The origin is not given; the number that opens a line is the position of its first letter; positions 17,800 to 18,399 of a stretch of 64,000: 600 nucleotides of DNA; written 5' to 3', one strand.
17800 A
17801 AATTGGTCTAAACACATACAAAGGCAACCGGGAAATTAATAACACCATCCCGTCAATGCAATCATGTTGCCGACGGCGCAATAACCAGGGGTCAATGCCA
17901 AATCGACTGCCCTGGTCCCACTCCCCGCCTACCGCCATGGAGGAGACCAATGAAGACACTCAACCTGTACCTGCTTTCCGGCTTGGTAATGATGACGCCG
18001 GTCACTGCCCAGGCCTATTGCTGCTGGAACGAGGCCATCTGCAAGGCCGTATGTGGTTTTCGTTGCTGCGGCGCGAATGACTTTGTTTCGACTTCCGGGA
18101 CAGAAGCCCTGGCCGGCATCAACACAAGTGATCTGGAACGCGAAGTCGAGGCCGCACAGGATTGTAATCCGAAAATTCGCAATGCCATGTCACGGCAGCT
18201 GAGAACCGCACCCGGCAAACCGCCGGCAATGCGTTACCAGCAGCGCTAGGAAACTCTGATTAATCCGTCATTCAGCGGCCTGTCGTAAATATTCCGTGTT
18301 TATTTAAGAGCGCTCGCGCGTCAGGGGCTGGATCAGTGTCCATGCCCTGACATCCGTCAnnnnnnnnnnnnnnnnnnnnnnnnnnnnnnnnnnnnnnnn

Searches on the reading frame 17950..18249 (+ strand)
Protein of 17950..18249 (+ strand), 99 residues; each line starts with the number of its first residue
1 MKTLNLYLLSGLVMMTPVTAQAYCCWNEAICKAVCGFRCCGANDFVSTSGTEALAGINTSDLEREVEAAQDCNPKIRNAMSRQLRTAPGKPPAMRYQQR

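Call 4: search_protein_families(library=pfam, proteins=[window:17950-18249:+], max_evalue=0.1)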
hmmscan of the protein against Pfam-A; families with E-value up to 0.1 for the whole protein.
window:17950-18249:+ (99 aa): 0 families

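Call 5: search_protein_families(library=ncbifam, proteins=[window:17950-18249:+], max_evalue=0.1)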
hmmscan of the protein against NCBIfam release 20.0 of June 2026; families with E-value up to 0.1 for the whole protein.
window:17950-18249:+ (99 aa): 0 families

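Call 6: find_homologous_proteins(query=window:17950-18249:+, max_evalue=0.01)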
Query window:17950-18249:+ (99 aa): 3 proteins with E <= 0.01 among 5 candidates.
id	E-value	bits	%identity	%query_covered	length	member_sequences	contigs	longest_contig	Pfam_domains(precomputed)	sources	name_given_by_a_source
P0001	1.6e-61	222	100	100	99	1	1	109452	-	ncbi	-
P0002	2.3e-29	119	57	90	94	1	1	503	-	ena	-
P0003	6.5e-24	102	49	96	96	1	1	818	-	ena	-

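Call 9: find_encoding_contigs(protein=P0001, flank=10000)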
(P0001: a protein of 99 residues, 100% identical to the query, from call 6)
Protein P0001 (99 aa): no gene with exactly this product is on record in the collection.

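Call 19: find_encoding_contigs(protein=P0003, flank=5000)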
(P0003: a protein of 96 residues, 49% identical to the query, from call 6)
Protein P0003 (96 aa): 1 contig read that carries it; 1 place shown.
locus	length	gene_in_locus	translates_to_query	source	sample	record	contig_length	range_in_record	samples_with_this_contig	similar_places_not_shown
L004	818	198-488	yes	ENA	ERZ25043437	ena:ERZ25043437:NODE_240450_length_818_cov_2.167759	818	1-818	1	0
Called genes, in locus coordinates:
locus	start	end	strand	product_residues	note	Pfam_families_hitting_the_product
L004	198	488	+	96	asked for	-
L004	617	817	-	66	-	?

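Call 20: find_encoding_contigs(protein=P0002, flank=5000)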
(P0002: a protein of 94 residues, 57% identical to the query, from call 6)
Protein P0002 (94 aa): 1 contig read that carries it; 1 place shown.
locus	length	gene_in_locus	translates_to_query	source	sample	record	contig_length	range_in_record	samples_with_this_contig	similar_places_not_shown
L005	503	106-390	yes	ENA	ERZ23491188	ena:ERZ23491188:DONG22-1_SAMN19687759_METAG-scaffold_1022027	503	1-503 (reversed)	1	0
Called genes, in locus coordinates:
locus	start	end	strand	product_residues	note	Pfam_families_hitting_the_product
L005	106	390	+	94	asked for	-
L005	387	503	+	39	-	?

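Call 49: find_related_loci(query=A1, collection=metagenome_contigs, flank=8000)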
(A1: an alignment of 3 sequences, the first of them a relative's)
Query A1 (99 aa) in metagenome_contigs; peptide patterns used: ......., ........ (x = any residue, [..] = any of these).
213 stretches matched a pattern, but none encodes a relative of the query by tblastn (E <= 1e-3).

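Call 50: find_related_loci(query=A1, collection=viral_contigs, flank=8000)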
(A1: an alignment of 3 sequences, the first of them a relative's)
Query A1 (99 aa) in viral_contigs; peptide patterns used: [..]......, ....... (x = any residue, [..] = any of these).
35 stretches matched a pattern, but none encodes a relative of the query by tblastn (E <= 1e-3).

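Call 57: search_protein_representatives(alignment_id=A1)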
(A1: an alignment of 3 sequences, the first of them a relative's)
Query: 3 sequences, 96 profile positions. Proteins with E-value up to 0.001 (for the whole library): 31; up to 1e-10: 7; up to 1e-30: 1. The best 31 are listed.
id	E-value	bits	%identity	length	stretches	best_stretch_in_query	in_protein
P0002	1.8e-49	182.0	-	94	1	1-95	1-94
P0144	3.7e-27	110.5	-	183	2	2-94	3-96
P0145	2.8e-19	85.2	-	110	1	1-89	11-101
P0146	7.5e-12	61.4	-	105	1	5-88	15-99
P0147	1.3e-11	60.6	-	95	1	8-75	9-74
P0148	2.1e-11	60.0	-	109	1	9-83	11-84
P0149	3.3e-11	59.3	-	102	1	11-91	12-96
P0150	1.8e-09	53.7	-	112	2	11-70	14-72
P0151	2.5e-09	53.3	-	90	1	3-85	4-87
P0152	1.3e-08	51.0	-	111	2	12-69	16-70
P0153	1.6e-08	50.7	-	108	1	1-72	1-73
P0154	1.9e-08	50.5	-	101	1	11-84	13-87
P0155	1.2e-07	47.9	-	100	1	1-84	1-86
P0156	2.2e-07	47.1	-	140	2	18-58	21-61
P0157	2.5e-07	46.9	-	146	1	8-84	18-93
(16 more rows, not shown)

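Call 60: find_related_loci(query=A4, collection=metagenome_contigs, flank=6000)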
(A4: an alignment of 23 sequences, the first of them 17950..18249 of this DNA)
Query A4 (99 aa) in metagenome_contigs; peptide patterns used: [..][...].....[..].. (x = any residue, [..] = any of these).
41 stretches matched a pattern; 22 encode a relative of the query (tblastn E <= 1e-3); 22 distinct loci.
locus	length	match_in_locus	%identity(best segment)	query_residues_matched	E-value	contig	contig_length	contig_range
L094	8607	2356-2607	35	18-99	3e-13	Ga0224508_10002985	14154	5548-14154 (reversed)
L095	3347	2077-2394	41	2-69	2e-10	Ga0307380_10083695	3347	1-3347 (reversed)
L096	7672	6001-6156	41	20-78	1e-8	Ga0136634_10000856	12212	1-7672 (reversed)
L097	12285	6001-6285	30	1-94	4e-8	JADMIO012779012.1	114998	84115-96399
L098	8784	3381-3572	34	7-70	3e-8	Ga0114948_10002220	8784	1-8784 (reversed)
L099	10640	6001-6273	34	4-86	1e-7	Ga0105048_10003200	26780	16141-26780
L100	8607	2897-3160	35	7-86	1e-7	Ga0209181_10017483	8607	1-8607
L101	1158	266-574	38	8-71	2e-7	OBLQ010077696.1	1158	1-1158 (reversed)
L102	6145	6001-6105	53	5-40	9e-7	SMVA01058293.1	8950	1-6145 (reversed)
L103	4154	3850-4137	44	1-44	1e-6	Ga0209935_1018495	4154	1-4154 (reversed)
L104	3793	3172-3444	45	1-41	1e-6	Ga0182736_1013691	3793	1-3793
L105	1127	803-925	53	15-53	4e-6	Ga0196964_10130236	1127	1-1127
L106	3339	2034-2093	75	22-41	8e-6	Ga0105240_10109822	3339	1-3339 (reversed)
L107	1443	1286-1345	75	22-41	8e-6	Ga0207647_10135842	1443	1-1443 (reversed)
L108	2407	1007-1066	75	22-41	8e-6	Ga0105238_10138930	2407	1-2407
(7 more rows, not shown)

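Call 62: search_protein_families(library=pfam, alignment_id=A4, max_evalue=1)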
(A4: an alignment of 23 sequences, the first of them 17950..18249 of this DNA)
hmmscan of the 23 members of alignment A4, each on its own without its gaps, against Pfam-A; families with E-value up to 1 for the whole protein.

A. member 1, window:17950-18249:+ (99 aa): 0 families

B. families by the number of members that match (of 23 scanned): 12 families
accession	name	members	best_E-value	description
PF10690.14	Myticin-prepro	1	0.011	Myticin pre-proprotein from the mussel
PF12929.12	Mid1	1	0.052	Stretch-activated Ca2+-permeable channel component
PF23740.1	Ig_ZP2_3rd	1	0.14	Zona pellucida sperm-binding protein 2, Ig-like domain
PF17695.6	DUF5541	1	0.16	Family of unknown function (DUF5541)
PF20446.3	ABC_N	1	0.18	ATPase of the ABC class N-terminal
PF02037.33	SAP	1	0.18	SAP domain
PF14760.11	Rnk_N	1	0.19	Rnk N-terminus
PF03094.20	Mlo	1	0.2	Mlo family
PF10614.14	CsgF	1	0.22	Type VIII secretion system (T8SS), CsgF protein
PF24669.2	Ddi2_HDD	1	0.25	Ddi2 HDD domain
PF10541.14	KASH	1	0.33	Nuclear envelope localisation domain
PF09610.15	Myco_arth_vir_N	1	0.53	Mycoplasma virulence signal region (Myco_arth_vir_N)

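Call 63: search_protein_families(library=ncbifam, alignment_id=A4, max_evalue=1)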
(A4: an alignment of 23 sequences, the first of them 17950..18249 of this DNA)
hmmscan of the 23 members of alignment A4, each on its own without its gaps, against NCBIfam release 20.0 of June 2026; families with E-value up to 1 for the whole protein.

A. member 1, window:17950-18249:+ (99 aa): 0 families

B. families by the number of members that match (of 23 scanned): 8 families
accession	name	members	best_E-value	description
NF033398.1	rRNA_meth_EmtA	1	0.0084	EmtA family 23S rRNA (guanine(2470)) methyltransferase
NF038002.1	bifunc_CbiS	1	0.053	bifunctional adenosylcobinamide hydrolase/alpha-ribazole phosphatase CbiS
NF051471.1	cytcCgr1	1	0.059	cytochrome c-type protein Cgr1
NF033628.1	snapalysin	1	0.088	snapalysin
NF009836.0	PRK13311.1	1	0.12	N-acetyl-D-glucosamine kinase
NF053525.1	thylo_ssr2422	1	0.16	ssr2422 family thylakoid membrane protein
NF040554.1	mini_HHHH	1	0.21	HHHH-motif protein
TIGR01502.1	B_methylAsp_ase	1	0.39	methylaspartate ammonia-lyase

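Call 71: predict_structure(alignment_id=A4)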
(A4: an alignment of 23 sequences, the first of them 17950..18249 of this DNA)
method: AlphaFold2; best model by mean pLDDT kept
length: 99 residues; sequences in the alignment: 23
mean_pLDDT: 66.6   pTM: 0.48
mean pLDDT of the five models: 66.6, 65.8, 65.3, 63.8, 61.8
residues with pLDDT >= 90: 0; 70-90: 47; 50-70: 39; < 50: 13
segments of 3 or more residues with pLDDT < 50: 17-19, 91-94
pLDDT, mean of each block of 10 residues (from residue 1): 55 49 73 78 61 76 80 75 68 50
secondary structure, 60 per line:
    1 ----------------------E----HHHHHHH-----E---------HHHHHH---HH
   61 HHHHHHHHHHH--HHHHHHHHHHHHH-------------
elements in order: H28-34 H50-55 H59-71 H74-86

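Call 74: find_encoding_contigs(protein=P0182, flank=6000, max_places=3)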
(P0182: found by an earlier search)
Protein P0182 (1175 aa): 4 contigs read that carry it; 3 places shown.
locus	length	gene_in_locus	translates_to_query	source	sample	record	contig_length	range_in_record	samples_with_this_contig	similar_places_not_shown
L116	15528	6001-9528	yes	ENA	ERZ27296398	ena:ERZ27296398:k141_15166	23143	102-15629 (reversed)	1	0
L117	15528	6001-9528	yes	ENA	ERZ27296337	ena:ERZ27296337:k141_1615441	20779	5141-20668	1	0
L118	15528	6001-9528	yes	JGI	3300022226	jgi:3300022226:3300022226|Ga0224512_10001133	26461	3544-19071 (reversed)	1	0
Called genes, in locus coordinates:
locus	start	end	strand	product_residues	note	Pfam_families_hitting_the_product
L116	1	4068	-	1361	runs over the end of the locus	-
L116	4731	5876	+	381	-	PF25973:BSH_CzcB (weak), PF25989:YknX_C (weak)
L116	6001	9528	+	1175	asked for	PF00873:ACR_tran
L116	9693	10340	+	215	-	PF00596:Aldolase_II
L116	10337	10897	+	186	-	PF03079:ARD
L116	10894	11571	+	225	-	PF00702:Hydrolase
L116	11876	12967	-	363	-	PF01926:MMR_HSR1, PF02421:FeoB_N (weak), PF06071:YchF-GTPase_C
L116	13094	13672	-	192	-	PF01195:Pept_tRNA_hydro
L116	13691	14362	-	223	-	PF01386:Ribosomal_L25p, PF14693:Ribosomal_TL5_C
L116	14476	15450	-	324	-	PF13793:Pribosyltran_N, PF00156:Pribosyltran, PF14572:Pribosyl_synth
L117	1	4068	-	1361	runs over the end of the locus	-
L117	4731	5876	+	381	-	PF25973:BSH_CzcB (weak), PF25989:YknX_C (weak)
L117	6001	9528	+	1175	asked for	PF00873:ACR_tran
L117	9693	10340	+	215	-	PF00596:Aldolase_II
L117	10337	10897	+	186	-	PF03079:ARD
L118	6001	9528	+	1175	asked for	PF00873:ACR_tran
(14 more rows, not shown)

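Call 75: find_encoding_contigs(protein=P0175, flank=6000, max_places=3)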
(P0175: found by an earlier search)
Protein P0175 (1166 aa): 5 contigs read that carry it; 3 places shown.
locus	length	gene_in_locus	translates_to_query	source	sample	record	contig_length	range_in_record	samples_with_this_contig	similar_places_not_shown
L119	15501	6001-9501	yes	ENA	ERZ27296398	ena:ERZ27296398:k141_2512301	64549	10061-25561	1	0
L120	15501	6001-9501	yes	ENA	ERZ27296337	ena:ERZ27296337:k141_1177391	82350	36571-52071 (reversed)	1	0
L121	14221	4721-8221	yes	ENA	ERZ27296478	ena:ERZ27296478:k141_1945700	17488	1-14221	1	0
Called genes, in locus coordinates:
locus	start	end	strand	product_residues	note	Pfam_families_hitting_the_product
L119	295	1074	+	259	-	PF03928:HbpS-like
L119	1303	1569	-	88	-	-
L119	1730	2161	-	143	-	-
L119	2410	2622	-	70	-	-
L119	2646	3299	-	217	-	PF02798:GST_N, PF13417:GST_N_3, PF13409:GST_N_2, PF13410:GST_C_2 (weak), PF00043:GST_C, PF14497:GST_C_3 (weak)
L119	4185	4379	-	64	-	-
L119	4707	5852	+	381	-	PF25973:BSH_CzcB (weak)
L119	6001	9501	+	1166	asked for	PF00873:ACR_tran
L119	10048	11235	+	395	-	-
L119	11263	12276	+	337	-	PF03480:DctP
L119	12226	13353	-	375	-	PF03773:ArsP_1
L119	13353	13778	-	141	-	-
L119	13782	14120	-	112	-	-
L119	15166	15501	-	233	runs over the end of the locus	PF01734:Patatin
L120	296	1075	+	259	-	PF03928:HbpS-like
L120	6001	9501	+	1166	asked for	PF00873:ACR_tran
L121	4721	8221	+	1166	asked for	PF00873:ACR_tran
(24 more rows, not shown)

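Call 85: search_solved_structures(query=A4, max_evalue=10)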
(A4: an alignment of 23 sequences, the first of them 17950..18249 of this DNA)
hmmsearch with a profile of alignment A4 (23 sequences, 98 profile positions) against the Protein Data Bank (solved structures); distinct sequences matched with E-value up to 10: 4.
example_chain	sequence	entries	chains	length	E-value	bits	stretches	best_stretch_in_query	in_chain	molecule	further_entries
1f1m_A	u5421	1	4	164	1.3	12.4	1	52-85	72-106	OUTER SURFACE PROTEIN C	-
2luh_B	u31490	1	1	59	2.8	11.3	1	47-72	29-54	Vacuolar protein-sorting-associated protein 60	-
6e2j_A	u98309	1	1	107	7.3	10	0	58-93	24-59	Keratin, type II cytoskeletal 1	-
6ec0_A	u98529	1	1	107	8.1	9.9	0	58-93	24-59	Keratin 1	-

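Call 91: fold_search(model_id=the predicted structure, library=pdb)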
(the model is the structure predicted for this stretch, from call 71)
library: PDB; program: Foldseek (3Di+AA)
matches with E <= 10: 177; with E <= 0.001: 0
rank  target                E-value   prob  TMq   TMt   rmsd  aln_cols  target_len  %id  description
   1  6lqu_B3               1.2e+00  0.09  0.25  0.05   4.4        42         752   19  Cryo-EM structure of 90S small subunit preribosomes in transition states (State A1) (released 2020-09-16)
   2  3zik_B                1.6e+00  0.16  0.28  0.09   6.7        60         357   18  Structure of the Wpl1 protein (released 2013-02-20)
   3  9fok_D                1.7e+00  0.06  0.24  0.02   8.9        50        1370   14  Ap4G bound in de novo transcription initiation T. thermophilus RNA polymerase complex with TC DNA template (released 2025-12-17)
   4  8yld_v                1.8e+00  0.16  0.26  0.03   4.6        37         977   22  State 4a (S4a) of yeast 80S ribosome bound to 2 tRNAs and open eEF3 and eEF2 during translocation (released 2024-12-11)
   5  2xq1_G                1.8e+00  0.09  0.30  0.08   6.2        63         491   11  Crystal structure of peroxisomal catalase from the yeast Hansenula polymorpha (released 2011-06-22)
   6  3sjr_B                2.3e+00  0.05  0.21  0.18  10.9        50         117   18  Crystal structure of conserved unkown function protein CV_1783 from Chromobacterium violaceum ATCC 12472 (released 2011-07-06)
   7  7kj6_A                2.6e+00  0.08  0.31  0.07  14.2        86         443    9  Structure of Legionella Effector LegA15 (released 2021-08-18)
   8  1iw7_D                2.6e+00  0.05  0.25  0.02  12.0        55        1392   16  Crystal structure of the RNA polymerase holoenzyme from Thermus thermophilus at 2.6A resolution (released 2002-06-26)
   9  3vqa_A                2.6e+00  0.03  0.18  0.13  12.3        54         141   17  HIV-1 IN core domain in complex with 1-benzothiophen-6-amine 1,1-dioxide (released 2013-01-30)
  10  9ujn_D                2.8e+00  0.04  0.24  0.03   8.7        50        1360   14  CryoEM structure of the T.thermophilus transcription initiation complex bound to ATP-C, -1 dC in the template DNA stra (released 2025-10-22)
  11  2xq1_K                3.0e+00  0.11  0.30  0.07   2.6        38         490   10  Crystal structure of peroxisomal catalase from the yeast Hansenula polymorpha (released 2011-06-22)
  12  9rwz_M                3.0e+00  0.08  0.27  0.03   6.9        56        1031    9  ZSWIM8-CUL3 complex bound to AGO2-miR-7-CYRANO (released 2026-03-18)
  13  9ba6_B                3.0e+00  0.07  0.24  0.11   5.7        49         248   14  High-resolution crystal structure of Vibrio cholerae NFeoB in the apo form (released 2024-10-30)
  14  9ba6_A                3.0e+00  0.07  0.24  0.11   5.7        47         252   15  High-resolution crystal structure of Vibrio cholerae NFeoB in the apo form (released 2024-10-30)
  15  3eql_D                3.0e+00  0.07  0.25  0.03   4.7        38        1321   18  Crystal structure of the T. Thermophilus RNA polymerase holoenzyme in complex with antibiotic myxopyronin (released 2008-10-28)
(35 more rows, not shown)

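Call 92: search_protein_families(library=pfam, proteins=[L094:2740-3741:+, L094:23-1894:-, L097:4325-5833:+, L097:7092-8066:+, L099:3652-5919:+, L099:8464-9366:-, L098:2331-3161:+, L098:3832-4593:-, L095:57-1862:+, L103:1211-1894:-], max_evalue=0.001)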
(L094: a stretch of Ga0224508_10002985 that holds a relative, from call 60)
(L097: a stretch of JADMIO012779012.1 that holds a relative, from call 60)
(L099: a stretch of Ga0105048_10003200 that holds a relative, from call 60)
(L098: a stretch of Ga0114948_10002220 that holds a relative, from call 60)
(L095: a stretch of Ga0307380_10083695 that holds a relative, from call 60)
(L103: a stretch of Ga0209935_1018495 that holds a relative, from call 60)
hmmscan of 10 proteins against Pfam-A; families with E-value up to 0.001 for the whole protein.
L094:2740-3741:+ (333 aa): 3 families
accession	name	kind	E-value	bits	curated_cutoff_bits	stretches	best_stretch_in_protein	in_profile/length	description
PF02826.25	2-Hacid_dh_C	-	3e-56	190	25.1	1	108-294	1-178/178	D-isomer specific 2-hydroxyacid dehydrogenase, NAD binding domain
PF00389.36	2-Hacid_dh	-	1.2e-29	103.2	24.6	1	3-324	1-132/134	D-isomer specific 2-hydroxyacid dehydrogenase, catalytic domain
PF03446.21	NAD_binding_2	-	0.00023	21.6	21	1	144-254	1-117/161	NAD binding domain of 6-phosphogluconate dehydrogenase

L094:23-1894:- (623 aa): 2 families
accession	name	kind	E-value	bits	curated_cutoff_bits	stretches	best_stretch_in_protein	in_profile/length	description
PF00441.29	Acyl-CoA_dh_1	-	3.4e-18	66.7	22.4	1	281-429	4-148/150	Acyl-CoA dehydrogenase, C-terminal domain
PF02770.24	Acyl-CoA_dh_M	-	4.4e-06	27.2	33.3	1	176-242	1-70/97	Acyl-CoA dehydrogenase, middle domain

L097:4325-5833:+ (502 aa): 5 families
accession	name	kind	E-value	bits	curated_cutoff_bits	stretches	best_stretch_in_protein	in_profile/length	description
PF13365.12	Trypsin_2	-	7.9e-38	130.9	27.6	1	112-246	1-144/144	Trypsin-like peptidase domain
PF13180.12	PDZ_2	-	6.4e-27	94.1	27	2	286-376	2-79/80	PDZ domain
PF00595.29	PDZ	-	9.3e-22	77.6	23.2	2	281-365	7-81/81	PDZ domain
PF17820.7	PDZ_6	-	1.1e-21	76.7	27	2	313-364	2-52/54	PDZ domain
PF00089.32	Trypsin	-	1.5e-19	71.1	20.6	1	112-269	27-216/220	Trypsin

L097:7092-8066:+ (324 aa): 4 families
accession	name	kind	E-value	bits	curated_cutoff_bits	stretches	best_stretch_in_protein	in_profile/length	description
PF01715.23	IPPT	-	1.4e-73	248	23.6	1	75-315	1-243/243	IPP transferase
PF01745.22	IPT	-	5.2e-09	36.3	20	1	42-100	3-60/233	Isopentenyl transferase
PF13671.12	AAA_33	-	1.2e-05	26.1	27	0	43-103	2-59/143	AAA domain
PF06068.19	TIP49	-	0.00079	19.1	23.8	0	40-65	50-75/347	TIP49 P-loop domain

L099:3652-5919:+ (755 aa): 6 families
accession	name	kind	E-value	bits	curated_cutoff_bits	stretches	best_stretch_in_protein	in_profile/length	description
PF02896.24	PEP-utilizers_C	-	9.4e-88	294.6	22.8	1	429-719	3-291/293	PEP-utilising enzyme, PEP-binding domain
PF05524.18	PEP-utilisers_N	-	9e-22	77.9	24.4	1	184-302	2-121/121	PEP-utilising enzyme, N-terminal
PF01590.32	GAF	-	1.2e-18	68.4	22.4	1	28-155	6-130/133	GAF domain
PF00391.29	PEP-utilizers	-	9.7e-15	54.4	23.1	1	332-402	4-72/72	PEP-utilising enzyme, mobile domain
PF13185.12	GAF_2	-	3.9e-14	53.5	28.6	1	28-158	8-135/136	GAF domain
PF13492.12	GAF_3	-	1.4e-05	26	27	1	27-156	5-125/129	GAF domain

L099:8464-9366:- (300 aa): 2 families
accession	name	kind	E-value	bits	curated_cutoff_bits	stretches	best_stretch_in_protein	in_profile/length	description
PF01545.26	Cation_efflux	-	3.2e-39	135.2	26.6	1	26-212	3-195/198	Cation efflux family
PF16916.11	ZT_dimer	-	4.9e-12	46.1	26.7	1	219-292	1-76/78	Dimerisation domain of Zinc Transporter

L098:2331-3161:+ (276 aa): 4 families
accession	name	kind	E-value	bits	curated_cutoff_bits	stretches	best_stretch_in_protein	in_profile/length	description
PF13561.12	adh_short_C2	-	1.1e-58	199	27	1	18-253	1-234/236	Enoyl-(Acyl carrier protein) reductase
PF00106.31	adh_short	-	2.2e-50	171.3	26.6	1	13-197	2-185/195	short chain dehydrogenase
PF08659.16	KR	-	9.3e-11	42.4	22.6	1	14-178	3-162/180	KR domain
PF23441.1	SDR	-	1e-07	32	27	1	9-254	5-255/258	SDR-like rossmann domain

L098:3832-4593:- (253 aa): 2 families
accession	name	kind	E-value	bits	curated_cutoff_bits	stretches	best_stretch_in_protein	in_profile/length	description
PF13561.12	adh_short_C2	-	4.1e-28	99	27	1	146-244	138-235/236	Enoyl-(Acyl carrier protein) reductase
PF00106.31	adh_short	-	6.5e-19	68.6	26.6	2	3-119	2-142/195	short chain dehydrogenase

L095:57-1862:+ (601 aa): 5 families
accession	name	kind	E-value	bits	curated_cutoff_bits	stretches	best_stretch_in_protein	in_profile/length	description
PF12706.13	Lactamase_B_2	-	2.3e-19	70.2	27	1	39-247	3-200/200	Beta-lactamase superfamily domain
PF01590.32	GAF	-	1.2e-15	58.7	22.4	1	464-595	2-133/133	GAF domain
PF00072.30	Response_reg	-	6.4e-08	33.2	30.2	1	328-427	12-110/111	Response regulator receiver domain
PF13185.12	GAF_2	-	3.8e-07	30.8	28.6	1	462-592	2-132/136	GAF domain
PF00753.33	Lactamase_B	-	4.9e-05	23.8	22.7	1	23-88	3-69/196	Metallo-beta-lactamase superfamily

L103:1211-1894:- (227 aa): 1 family
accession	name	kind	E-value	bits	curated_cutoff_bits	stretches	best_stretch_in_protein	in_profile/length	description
PF00839.22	Cys_rich_FGFR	-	1.7e-07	31.6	22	0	182-211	25-54/58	Cysteine rich repeat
